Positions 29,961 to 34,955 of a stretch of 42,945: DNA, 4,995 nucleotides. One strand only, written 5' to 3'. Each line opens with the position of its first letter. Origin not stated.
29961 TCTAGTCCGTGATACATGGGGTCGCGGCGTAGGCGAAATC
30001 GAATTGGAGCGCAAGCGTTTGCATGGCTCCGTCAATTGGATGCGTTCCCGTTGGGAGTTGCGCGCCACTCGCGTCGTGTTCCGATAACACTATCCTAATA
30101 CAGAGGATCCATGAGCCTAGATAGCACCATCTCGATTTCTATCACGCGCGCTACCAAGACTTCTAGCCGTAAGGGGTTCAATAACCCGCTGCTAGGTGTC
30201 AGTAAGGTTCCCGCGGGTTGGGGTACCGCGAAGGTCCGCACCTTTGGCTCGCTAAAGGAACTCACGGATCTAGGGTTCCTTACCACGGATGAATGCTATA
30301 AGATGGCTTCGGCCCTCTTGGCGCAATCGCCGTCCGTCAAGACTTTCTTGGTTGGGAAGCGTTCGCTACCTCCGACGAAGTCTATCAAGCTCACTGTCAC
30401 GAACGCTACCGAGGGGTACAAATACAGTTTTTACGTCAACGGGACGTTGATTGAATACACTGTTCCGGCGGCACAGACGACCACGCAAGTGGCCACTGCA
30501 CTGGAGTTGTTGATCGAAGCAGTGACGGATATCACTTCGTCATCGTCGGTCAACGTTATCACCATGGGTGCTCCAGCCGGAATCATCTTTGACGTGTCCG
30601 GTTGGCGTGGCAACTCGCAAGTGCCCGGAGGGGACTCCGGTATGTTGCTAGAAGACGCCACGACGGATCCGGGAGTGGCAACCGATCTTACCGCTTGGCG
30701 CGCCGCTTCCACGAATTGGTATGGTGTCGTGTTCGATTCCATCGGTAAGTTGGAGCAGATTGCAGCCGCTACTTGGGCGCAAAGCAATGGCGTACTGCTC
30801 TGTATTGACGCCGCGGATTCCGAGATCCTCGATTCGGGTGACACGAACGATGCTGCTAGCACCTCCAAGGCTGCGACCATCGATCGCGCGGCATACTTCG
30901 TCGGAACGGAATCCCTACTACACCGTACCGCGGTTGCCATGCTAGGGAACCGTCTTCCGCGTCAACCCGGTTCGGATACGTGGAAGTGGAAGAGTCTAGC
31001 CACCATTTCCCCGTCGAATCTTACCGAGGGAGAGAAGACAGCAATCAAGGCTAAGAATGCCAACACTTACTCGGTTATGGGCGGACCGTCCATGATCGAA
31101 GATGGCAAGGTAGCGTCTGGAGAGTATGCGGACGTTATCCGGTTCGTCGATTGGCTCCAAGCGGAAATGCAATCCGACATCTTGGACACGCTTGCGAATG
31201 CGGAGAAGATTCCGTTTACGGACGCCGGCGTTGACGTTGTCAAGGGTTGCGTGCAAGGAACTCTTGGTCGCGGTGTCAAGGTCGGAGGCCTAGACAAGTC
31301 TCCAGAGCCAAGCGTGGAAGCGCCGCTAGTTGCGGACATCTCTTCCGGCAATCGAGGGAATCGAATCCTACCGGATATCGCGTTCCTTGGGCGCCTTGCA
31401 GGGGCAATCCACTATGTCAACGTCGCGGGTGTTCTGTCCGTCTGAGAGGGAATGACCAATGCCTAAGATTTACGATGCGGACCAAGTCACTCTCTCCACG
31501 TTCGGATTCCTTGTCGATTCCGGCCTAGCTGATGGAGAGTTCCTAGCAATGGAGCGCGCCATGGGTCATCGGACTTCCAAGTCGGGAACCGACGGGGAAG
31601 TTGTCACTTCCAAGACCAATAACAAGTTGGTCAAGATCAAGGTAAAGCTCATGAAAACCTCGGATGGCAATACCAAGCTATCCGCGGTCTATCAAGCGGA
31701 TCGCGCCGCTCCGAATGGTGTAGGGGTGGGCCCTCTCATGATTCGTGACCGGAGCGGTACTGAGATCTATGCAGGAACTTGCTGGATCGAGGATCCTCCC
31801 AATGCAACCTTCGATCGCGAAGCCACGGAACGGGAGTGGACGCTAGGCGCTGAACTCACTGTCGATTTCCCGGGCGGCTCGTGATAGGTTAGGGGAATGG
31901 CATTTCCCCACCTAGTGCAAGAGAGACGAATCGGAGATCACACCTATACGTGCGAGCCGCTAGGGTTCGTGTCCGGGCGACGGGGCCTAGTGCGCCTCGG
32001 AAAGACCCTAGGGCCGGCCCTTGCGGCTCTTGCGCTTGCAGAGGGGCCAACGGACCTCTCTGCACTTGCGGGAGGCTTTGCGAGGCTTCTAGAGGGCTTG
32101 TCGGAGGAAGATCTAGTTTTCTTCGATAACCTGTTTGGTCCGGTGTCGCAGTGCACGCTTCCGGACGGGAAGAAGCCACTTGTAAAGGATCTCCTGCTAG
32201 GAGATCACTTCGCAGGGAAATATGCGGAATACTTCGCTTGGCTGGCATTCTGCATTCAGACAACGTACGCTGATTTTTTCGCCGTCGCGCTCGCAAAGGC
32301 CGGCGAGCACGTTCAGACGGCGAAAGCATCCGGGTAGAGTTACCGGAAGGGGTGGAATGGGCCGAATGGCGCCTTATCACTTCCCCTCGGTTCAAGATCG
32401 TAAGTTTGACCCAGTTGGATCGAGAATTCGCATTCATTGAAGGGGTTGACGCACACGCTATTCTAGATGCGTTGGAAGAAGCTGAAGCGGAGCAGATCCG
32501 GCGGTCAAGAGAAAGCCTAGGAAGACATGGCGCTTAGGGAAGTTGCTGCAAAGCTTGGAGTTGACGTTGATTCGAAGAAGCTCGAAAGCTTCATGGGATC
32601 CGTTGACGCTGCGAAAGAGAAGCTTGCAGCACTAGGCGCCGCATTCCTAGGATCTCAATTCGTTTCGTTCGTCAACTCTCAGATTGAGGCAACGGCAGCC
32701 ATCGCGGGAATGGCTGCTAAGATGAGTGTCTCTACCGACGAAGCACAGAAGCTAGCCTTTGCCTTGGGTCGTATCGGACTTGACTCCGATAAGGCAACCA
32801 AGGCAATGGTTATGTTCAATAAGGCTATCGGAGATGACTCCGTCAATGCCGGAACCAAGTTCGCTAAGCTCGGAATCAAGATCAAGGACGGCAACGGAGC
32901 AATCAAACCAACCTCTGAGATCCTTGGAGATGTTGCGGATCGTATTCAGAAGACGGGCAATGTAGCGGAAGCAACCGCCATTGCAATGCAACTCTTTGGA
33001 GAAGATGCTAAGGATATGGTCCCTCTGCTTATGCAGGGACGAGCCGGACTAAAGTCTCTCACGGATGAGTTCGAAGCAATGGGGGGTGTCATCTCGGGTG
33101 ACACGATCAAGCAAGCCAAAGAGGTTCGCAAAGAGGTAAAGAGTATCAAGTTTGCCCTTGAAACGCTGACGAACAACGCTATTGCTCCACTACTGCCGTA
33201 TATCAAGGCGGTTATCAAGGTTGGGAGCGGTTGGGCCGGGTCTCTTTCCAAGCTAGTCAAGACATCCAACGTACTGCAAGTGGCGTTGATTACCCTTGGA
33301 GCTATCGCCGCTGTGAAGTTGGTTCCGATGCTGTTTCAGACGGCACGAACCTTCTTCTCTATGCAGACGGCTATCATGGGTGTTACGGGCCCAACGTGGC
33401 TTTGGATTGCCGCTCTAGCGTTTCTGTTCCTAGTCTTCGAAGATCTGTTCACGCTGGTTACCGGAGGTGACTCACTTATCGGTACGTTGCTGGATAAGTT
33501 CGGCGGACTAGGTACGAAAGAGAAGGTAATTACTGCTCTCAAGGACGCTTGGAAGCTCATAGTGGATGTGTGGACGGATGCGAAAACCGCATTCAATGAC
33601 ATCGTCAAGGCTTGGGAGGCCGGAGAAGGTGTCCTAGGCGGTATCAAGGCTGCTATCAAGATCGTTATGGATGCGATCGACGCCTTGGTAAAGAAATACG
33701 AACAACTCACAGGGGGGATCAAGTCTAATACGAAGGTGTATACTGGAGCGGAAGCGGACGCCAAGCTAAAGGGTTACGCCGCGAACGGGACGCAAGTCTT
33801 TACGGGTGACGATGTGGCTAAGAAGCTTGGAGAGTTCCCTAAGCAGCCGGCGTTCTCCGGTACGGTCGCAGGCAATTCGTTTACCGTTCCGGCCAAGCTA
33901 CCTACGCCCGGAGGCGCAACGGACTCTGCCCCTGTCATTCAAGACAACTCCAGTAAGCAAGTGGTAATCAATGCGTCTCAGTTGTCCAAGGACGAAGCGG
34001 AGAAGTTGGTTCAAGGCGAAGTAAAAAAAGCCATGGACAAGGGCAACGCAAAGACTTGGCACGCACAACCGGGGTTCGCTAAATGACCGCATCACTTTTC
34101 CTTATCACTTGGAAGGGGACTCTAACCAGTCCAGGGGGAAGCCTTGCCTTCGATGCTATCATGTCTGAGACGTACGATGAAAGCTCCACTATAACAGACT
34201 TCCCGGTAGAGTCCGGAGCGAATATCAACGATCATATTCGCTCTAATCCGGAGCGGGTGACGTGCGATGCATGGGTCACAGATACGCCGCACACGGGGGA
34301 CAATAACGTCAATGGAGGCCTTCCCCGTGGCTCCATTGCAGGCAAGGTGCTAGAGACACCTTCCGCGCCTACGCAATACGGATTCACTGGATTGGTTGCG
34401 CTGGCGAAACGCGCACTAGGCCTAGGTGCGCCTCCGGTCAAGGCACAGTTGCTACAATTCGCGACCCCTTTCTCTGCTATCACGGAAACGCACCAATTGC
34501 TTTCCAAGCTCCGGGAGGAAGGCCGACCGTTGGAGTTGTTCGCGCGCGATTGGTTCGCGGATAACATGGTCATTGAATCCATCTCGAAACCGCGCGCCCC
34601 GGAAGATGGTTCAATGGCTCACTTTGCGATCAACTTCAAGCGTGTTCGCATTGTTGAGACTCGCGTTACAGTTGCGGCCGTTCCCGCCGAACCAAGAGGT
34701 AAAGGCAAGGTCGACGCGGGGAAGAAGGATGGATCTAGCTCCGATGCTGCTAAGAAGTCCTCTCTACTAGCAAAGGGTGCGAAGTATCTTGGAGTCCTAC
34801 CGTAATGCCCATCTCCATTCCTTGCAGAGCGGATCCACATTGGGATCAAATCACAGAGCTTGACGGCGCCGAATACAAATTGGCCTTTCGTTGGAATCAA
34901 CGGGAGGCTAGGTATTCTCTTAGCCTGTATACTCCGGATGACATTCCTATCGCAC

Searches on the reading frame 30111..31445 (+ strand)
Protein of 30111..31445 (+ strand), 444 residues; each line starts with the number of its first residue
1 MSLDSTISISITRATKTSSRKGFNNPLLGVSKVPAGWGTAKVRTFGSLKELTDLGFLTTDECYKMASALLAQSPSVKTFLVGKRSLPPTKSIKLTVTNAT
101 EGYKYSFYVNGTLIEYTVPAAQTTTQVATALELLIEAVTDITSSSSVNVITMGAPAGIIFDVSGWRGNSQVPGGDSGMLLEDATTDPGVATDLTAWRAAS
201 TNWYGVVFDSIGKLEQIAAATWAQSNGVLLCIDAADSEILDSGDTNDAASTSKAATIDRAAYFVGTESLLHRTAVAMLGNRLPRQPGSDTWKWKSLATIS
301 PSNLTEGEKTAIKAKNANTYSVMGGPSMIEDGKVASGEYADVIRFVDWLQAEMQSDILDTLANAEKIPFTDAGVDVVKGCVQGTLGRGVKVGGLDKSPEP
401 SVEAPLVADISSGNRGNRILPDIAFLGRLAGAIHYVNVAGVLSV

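Call 86: search_protein_families(library=phrogs, proteins=[window:30111-31445:+], max_evalue=0.001)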
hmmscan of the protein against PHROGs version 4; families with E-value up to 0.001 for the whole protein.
window:30111-31445:+ (444 aa): 3 families
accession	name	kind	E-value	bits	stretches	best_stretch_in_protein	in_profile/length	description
phrog_205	-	tail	3.8e-82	277.5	1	1-442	13-432/455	tail sheath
phrog_9590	-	unknown function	1.1e-33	117.9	1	289-443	213-373/377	-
phrog_165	-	tail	2.9e-05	23.7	1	88-151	103-168/493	tail sheath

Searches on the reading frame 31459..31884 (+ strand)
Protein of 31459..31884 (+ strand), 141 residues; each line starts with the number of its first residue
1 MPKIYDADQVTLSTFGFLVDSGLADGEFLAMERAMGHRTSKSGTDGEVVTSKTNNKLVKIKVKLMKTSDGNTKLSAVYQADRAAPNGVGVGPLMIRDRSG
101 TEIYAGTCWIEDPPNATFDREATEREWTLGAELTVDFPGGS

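Call 86: search_protein_families(library=phrogs, proteins=[window:31459-31884:+], max_evalue=0.001)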
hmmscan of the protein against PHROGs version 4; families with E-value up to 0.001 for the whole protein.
window:31459-31884:+ (141 aa): 1 family
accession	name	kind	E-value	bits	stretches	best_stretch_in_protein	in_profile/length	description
phrog_280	-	head and packaging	6.7e-30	104.9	1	2-134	3-133/143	virion structural protein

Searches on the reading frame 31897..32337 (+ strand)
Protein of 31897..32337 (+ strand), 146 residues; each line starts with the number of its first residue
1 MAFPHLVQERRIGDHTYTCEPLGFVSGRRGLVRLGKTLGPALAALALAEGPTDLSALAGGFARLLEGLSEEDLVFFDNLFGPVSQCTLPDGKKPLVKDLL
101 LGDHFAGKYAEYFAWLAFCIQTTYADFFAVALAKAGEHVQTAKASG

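Call 86: search_protein_families(library=phrogs, proteins=[window:31897-32337:+], max_evalue=0.001)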
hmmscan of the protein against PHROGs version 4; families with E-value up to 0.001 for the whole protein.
window:31897-32337:+ (146 aa): 1 family
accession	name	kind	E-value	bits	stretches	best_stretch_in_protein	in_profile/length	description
phrog_1613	-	tail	6.1e-14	53.5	1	8-142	6-140/143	tail assembly chaperone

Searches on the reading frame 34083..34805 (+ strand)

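Call 86: search_protein_families(library=phrogs, proteins=[window:34083-34805:+], max_evalue=0.001)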
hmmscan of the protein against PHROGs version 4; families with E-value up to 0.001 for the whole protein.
window:34083-34805:+ (240 aa): 6 families
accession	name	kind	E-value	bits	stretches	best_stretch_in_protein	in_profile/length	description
phrog_817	-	tail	1.4e-28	100.8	1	18-227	15-190/200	tail fiber protein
phrog_1517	-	lysis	7.4e-13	49.6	1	16-72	8-65/202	endolysin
phrog_5197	-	unknown function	3.6e-09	37.2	0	139-228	141-229/295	-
phrog_37482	-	unknown function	3.1e-05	24.7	1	24-57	10-43/198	-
phrog_17031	-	tail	0.00012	22.8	1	15-58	68-111/300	tail protein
phrog_25805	-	unknown function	0.00026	21.6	0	16-70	13-67/207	-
